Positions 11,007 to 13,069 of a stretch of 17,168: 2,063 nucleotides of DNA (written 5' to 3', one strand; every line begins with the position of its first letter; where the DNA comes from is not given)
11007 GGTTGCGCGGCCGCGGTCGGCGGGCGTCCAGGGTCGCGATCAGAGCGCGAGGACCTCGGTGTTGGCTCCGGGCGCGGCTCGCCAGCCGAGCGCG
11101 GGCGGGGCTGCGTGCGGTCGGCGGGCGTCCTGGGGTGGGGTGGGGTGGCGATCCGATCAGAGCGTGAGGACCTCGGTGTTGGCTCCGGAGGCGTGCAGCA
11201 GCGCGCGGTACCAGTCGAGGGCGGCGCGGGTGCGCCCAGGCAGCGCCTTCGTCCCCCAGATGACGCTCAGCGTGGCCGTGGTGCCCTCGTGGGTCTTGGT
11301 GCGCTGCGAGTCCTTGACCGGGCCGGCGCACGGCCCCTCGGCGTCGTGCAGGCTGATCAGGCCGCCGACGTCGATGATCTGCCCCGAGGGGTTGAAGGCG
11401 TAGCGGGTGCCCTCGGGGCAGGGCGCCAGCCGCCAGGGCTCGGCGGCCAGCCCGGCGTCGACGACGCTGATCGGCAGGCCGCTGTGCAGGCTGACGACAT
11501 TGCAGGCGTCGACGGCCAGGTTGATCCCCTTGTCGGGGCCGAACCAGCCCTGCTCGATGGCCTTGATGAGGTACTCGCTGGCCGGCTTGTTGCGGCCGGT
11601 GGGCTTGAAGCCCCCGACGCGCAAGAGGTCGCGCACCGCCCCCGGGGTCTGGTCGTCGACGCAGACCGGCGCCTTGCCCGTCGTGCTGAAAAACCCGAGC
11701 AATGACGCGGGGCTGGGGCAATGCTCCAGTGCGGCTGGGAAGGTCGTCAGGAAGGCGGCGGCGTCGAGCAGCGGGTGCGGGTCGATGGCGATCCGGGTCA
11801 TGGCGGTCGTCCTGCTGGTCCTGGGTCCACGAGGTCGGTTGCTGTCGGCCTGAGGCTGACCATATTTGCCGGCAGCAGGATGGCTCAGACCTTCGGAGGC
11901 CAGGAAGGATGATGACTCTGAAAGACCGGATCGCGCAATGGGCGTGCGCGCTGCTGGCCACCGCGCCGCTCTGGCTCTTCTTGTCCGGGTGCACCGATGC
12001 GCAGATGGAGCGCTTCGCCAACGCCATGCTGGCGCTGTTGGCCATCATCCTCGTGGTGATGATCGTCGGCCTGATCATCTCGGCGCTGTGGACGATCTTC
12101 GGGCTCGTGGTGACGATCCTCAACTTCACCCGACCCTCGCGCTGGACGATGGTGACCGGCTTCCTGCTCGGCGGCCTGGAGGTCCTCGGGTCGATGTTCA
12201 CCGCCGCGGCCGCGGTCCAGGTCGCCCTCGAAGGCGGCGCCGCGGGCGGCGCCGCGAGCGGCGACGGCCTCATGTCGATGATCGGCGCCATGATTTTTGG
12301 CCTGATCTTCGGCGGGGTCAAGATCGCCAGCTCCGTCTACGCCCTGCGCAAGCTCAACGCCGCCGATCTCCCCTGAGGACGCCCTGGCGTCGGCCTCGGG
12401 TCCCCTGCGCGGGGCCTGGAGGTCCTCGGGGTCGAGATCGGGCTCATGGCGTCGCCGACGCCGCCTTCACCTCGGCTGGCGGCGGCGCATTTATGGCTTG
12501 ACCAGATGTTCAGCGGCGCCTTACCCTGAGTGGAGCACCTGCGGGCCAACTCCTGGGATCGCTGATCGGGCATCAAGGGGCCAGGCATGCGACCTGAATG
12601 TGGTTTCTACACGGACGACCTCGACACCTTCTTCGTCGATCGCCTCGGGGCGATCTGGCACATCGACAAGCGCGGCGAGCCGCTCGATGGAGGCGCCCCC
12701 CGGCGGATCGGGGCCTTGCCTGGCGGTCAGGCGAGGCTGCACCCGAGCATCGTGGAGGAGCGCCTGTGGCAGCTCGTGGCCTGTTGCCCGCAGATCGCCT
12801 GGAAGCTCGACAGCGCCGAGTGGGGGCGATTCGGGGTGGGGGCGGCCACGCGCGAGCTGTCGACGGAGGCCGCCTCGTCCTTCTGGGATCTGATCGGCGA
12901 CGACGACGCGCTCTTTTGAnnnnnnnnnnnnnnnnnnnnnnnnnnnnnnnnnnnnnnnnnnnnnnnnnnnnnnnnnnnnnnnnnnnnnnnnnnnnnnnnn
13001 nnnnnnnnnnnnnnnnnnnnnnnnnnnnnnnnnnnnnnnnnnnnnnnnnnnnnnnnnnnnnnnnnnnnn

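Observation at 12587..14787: PHP-less mini DnaE-like polymerase (598 aa) with a small acidic partner ORF; candidate undescribed polymerase module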

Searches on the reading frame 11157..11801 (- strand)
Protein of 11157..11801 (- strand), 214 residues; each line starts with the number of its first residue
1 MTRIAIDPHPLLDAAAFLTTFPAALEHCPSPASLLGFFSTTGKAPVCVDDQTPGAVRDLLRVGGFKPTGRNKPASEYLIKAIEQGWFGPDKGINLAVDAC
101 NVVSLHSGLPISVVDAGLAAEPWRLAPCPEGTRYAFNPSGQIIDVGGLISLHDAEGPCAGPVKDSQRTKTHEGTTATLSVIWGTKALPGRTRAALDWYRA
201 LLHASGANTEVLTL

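Call 51: search_protein_families(library=padloc, proteins=[window:11157-11801:-], max_evalue=0.01)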
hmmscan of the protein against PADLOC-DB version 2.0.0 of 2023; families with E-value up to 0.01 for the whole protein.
window:11157-11801:- (214 aa): 0 families

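Call 53: search_protein_families(library=pfam, proteins=[window:11157-11801:-], max_evalue=0.01)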
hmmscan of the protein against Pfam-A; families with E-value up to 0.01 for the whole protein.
window:11157-11801:- (214 aa): 1 family
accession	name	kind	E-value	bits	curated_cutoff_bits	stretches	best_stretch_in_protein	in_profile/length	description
PF03483.22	B3_4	-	0.0058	16.7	29.3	1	91-176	34-119/174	B3/4 domain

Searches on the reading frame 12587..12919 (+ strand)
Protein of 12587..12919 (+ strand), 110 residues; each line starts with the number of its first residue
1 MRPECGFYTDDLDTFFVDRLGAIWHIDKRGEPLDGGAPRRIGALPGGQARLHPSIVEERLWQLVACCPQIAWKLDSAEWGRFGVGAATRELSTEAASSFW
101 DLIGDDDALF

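Call 5: search_protein_families(library=pfam, proteins=[window:12587-12919:+], max_evalue=0.1)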
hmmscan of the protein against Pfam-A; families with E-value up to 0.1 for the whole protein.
window:12587-12919:+ (110 aa): 0 families

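Call 6: search_protein_families(library=ncbifam, proteins=[window:12587-12919:+], max_evalue=0.1)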
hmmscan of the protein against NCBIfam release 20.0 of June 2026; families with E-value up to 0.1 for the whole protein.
window:12587-12919:+ (110 aa): 0 families

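Call 29: find_homologous_proteins(query=window:12587-12919:+, max_evalue=0.01)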
Query window:12587-12919:+ (110 aa): 1 proteins with E <= 0.01 among 6 candidates.
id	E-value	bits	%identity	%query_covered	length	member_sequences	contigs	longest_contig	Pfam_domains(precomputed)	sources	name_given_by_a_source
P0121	6.4e-71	254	100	100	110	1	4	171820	-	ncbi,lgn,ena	-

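Call 42: search_protein_families(library=phrogs, proteins=[window:12587-12919:+], max_evalue=0.001)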
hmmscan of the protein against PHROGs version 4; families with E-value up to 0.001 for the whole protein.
window:12587-12919:+ (110 aa): 0 families

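Call 51: search_protein_families(library=padloc, proteins=[window:12587-12919:+], max_evalue=0.01)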
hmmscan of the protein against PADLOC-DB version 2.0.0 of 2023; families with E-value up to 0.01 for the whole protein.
window:12587-12919:+ (110 aa): 0 families

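Call 73: search_protein_representatives(protein=window:12587-12919:+)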
Query: 110 residues. Proteins with E-value up to 0.001 (for the whole library): 6; up to 1e-10: 4; up to 1e-30: 1. The best 6 are listed.
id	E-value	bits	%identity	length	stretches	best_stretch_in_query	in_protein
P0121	2.0e-71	254.1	100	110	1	1-110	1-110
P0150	2.9e-18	82.4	45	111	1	1-109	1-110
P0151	1.3e-14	70.7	44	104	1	5-107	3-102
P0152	6.7e-14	68.3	52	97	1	1-106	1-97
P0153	5.3e-10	55.7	40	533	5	9-65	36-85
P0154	9.9e-05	38.7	53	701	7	34-52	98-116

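Call 75: find_encoding_contigs(protein=P0150, flank=6000, max_places=3)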
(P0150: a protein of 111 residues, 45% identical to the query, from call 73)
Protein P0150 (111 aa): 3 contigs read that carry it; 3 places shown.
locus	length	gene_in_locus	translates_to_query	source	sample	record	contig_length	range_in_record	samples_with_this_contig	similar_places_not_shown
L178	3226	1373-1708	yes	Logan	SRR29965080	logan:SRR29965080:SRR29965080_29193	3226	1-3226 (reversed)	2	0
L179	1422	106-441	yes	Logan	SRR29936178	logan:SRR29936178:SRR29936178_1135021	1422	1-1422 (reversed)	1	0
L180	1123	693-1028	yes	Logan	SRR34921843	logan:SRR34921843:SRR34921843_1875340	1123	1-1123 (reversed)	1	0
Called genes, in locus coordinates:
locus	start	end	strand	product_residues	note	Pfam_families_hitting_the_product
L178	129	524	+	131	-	-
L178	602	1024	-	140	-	-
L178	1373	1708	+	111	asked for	-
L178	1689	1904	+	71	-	-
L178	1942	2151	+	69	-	-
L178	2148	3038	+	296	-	PF12146:Hydrolase_4 (weak), PF00326:Peptidase_S9 (faint), PF00561:Abhydrolase_1, PF12697:Abhydrolase_6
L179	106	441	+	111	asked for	-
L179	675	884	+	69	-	-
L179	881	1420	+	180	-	?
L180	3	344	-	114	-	?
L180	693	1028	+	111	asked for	-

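Call 76: find_encoding_contigs(protein=P0152, flank=6000, max_places=3)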
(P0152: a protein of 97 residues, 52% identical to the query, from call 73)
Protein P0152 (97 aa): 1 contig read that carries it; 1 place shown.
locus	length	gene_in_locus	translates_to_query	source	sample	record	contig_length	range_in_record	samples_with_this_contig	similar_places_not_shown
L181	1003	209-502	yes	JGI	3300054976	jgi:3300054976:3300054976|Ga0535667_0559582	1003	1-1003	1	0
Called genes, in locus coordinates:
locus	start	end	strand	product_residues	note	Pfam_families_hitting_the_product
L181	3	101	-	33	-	?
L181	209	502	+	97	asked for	-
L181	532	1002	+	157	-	?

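Call 89: predict_structure(alignment_id=A3)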
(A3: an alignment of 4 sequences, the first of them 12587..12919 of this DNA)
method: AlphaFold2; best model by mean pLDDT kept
length: 110 residues; sequences in the alignment: 4
mean_pLDDT: 64.8   pTM: 0.55
mean pLDDT of the five models: 64.8, 57.9, 55.8, 55.4, 54.5
residues with pLDDT >= 90: 0; 70-90: 47; 50-70: 37; < 50: 26
segments of 3 or more residues with pLDDT < 50: 74-91, 104-110
pLDDT, mean of each block of 10 residues (from residue 1): 80 83 77 68 83 70 71 45 37 53 44
secondary structure, 60 per line:
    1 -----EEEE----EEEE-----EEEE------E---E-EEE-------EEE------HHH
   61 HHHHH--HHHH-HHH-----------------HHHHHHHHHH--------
elements in order: E6-9 E14-17 E23-26 E39-41 E49-51 H58-65 H68-71 H93-102

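Call 96: find_related_loci(query=A3, collection=metagenome_contigs, flank=4000)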
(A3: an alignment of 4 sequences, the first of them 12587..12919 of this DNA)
Query A3 (110 aa) in metagenome_contigs; peptide patterns used: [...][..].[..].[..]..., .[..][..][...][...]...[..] (x = any residue, [..] = any of these).
140 stretches matched a pattern; 1 encode a relative of the query (tblastn E <= 1e-3); 1 distinct loci.
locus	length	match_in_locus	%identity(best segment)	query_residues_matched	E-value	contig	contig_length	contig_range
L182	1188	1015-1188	40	6-65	4e-10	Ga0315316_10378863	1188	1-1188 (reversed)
